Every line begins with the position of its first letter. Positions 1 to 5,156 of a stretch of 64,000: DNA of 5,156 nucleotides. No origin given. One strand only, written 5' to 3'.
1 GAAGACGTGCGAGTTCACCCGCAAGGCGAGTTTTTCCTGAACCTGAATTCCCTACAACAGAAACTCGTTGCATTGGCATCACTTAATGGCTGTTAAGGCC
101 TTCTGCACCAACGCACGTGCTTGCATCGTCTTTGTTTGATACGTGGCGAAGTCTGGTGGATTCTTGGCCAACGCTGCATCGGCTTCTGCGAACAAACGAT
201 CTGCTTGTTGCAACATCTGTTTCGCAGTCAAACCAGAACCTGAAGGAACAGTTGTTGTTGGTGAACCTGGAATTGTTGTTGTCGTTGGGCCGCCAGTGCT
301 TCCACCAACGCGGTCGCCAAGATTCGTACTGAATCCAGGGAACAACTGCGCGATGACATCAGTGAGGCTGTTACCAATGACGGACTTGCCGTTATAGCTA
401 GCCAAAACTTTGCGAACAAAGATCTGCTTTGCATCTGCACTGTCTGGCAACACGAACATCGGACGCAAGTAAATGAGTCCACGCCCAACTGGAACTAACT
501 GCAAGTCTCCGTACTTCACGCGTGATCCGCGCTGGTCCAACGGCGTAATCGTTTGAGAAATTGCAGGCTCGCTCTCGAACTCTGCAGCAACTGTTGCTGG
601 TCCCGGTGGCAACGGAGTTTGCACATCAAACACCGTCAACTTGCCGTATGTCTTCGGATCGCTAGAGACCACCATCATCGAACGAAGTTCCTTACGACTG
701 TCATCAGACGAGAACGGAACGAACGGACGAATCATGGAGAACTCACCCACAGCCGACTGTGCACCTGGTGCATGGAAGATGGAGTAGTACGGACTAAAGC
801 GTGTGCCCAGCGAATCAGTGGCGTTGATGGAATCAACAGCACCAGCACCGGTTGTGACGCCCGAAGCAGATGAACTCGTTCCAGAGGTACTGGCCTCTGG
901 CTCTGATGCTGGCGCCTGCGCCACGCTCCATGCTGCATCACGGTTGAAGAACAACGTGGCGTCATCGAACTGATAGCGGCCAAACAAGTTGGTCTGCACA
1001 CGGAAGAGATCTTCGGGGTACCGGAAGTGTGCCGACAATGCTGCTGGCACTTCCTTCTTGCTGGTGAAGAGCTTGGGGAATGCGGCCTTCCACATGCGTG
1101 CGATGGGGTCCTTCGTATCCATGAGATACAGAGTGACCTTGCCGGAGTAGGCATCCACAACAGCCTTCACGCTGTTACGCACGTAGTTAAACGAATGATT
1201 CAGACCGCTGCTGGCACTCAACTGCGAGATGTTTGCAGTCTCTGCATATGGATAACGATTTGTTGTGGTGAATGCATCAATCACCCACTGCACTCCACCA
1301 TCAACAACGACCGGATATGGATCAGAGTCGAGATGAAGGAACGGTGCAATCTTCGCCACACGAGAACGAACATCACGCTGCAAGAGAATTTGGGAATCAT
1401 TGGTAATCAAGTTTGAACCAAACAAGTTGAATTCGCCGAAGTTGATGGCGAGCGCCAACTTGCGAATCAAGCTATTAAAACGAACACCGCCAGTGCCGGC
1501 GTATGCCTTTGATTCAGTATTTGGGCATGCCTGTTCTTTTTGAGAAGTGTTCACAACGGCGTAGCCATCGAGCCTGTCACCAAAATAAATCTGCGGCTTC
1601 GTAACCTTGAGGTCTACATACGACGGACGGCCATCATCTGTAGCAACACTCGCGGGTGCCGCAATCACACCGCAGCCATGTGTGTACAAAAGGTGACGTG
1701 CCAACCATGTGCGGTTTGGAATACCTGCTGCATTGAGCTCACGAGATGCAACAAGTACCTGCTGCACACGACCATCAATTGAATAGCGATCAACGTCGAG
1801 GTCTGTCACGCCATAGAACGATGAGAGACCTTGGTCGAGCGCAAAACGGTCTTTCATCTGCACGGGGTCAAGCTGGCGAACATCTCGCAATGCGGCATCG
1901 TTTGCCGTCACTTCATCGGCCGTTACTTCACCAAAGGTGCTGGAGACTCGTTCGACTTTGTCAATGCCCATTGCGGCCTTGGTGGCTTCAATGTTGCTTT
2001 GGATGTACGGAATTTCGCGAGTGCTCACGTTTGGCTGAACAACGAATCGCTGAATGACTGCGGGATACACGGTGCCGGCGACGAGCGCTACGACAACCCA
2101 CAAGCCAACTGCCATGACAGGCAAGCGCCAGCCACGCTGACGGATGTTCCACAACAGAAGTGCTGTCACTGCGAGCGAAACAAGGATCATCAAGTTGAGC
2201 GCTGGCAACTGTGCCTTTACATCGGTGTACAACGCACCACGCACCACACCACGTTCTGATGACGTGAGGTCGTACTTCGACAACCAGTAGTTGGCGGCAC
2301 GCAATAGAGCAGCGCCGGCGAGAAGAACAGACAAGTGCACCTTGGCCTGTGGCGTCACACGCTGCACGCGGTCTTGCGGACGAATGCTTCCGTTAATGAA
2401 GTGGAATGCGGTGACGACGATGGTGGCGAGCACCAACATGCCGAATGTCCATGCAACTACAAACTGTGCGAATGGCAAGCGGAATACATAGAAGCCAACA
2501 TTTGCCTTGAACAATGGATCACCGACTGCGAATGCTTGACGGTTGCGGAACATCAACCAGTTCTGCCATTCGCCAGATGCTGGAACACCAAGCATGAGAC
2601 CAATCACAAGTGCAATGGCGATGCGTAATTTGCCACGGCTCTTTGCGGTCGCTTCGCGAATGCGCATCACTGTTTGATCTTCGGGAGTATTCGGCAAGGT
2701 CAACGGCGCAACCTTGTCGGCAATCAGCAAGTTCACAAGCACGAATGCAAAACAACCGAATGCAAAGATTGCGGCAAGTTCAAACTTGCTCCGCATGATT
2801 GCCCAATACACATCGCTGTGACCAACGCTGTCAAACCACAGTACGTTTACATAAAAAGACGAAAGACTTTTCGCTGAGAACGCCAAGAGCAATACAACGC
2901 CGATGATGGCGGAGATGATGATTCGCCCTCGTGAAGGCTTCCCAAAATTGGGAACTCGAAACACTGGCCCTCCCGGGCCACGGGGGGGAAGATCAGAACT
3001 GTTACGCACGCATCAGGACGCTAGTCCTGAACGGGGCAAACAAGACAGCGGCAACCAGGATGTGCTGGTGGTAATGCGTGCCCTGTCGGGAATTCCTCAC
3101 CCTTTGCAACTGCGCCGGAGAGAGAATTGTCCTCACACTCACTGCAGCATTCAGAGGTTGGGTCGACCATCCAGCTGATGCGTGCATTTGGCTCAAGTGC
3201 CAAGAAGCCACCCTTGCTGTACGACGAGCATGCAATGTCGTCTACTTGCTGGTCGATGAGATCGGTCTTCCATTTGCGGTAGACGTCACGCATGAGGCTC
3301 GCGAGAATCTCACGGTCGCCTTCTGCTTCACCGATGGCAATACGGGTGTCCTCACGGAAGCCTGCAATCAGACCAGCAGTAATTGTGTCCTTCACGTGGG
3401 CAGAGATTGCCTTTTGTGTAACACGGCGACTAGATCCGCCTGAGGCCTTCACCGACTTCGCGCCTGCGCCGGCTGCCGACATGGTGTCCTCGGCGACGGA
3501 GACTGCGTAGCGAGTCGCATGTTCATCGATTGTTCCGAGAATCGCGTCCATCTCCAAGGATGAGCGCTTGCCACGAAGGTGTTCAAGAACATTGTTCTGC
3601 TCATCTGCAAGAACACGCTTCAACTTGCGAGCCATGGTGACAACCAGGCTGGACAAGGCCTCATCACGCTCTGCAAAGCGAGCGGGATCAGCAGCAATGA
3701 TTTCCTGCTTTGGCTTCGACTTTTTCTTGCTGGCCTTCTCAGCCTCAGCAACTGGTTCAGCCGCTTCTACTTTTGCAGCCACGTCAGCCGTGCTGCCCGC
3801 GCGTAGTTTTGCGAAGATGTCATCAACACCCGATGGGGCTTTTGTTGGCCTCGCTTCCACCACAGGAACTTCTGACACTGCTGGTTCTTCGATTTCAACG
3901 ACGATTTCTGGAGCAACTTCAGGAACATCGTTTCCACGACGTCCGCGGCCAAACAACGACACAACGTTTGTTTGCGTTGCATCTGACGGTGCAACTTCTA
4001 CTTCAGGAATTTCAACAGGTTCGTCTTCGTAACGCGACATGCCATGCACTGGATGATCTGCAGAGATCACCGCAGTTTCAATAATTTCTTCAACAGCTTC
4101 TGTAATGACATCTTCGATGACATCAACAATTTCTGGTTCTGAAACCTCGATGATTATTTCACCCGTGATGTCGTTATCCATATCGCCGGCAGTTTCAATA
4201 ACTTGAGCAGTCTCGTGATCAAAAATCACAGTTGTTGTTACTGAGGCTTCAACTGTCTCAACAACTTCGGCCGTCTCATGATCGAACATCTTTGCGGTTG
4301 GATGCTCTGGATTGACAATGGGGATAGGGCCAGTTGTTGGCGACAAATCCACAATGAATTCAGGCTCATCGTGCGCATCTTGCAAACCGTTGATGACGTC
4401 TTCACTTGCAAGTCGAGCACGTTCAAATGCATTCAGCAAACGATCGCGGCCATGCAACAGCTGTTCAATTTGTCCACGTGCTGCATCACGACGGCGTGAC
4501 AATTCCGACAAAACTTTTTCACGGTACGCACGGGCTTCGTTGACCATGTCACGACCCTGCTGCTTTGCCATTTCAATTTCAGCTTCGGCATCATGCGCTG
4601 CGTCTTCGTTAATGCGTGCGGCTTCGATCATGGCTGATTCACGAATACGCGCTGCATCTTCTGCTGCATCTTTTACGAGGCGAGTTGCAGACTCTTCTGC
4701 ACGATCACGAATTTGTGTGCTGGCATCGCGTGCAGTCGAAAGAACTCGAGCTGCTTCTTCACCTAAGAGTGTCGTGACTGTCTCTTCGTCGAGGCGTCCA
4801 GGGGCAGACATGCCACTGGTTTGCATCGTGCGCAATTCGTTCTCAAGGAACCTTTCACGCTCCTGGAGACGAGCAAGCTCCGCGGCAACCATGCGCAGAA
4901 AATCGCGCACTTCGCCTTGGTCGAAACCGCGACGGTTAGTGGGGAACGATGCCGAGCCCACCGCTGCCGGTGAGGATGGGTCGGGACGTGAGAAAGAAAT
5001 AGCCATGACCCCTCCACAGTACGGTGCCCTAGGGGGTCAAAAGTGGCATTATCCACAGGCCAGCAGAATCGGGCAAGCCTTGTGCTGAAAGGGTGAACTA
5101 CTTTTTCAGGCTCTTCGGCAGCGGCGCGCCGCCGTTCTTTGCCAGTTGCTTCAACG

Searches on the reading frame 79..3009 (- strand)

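Call 32: search_protein_families(library=pfam, proteins=[window:79-3009:-], max_evalue=0.00001)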
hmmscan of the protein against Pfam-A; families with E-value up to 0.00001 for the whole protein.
window:79-3009:- (976 aa): 1 family
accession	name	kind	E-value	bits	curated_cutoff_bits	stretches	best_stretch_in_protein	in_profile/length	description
PF03699.18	UPF0182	-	1.3e-233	778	27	1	34-822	3-768/770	Uncharacterised protein family (UPF0182)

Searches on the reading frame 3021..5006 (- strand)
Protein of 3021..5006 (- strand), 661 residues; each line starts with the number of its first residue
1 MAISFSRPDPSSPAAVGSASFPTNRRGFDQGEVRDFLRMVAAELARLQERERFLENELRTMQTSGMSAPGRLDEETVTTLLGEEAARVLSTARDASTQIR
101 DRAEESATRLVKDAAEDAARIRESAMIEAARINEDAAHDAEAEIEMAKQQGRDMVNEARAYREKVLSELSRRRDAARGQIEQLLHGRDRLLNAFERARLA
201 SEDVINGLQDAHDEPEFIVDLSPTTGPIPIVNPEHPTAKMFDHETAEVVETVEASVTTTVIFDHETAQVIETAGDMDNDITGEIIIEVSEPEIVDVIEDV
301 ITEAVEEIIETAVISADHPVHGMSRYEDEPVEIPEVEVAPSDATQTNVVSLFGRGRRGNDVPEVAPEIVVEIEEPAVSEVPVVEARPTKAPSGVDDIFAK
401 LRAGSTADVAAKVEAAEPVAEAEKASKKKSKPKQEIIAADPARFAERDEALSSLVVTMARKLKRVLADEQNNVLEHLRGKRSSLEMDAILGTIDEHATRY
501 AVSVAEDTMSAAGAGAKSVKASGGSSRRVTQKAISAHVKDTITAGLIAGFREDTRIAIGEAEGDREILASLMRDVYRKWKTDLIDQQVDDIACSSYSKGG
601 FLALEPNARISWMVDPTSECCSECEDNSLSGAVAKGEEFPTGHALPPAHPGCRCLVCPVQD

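Call 32: search_protein_families(library=pfam, proteins=[window:3021-5006:-], max_evalue=0.00001)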
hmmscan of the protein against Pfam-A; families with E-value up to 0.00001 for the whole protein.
window:3021-5006:- (661 aa): 1 family
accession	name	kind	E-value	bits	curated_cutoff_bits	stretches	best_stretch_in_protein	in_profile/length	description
PF05103.18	DivIVA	-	2.5e-10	40.9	28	1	16-124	6-115/131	DivIVA protein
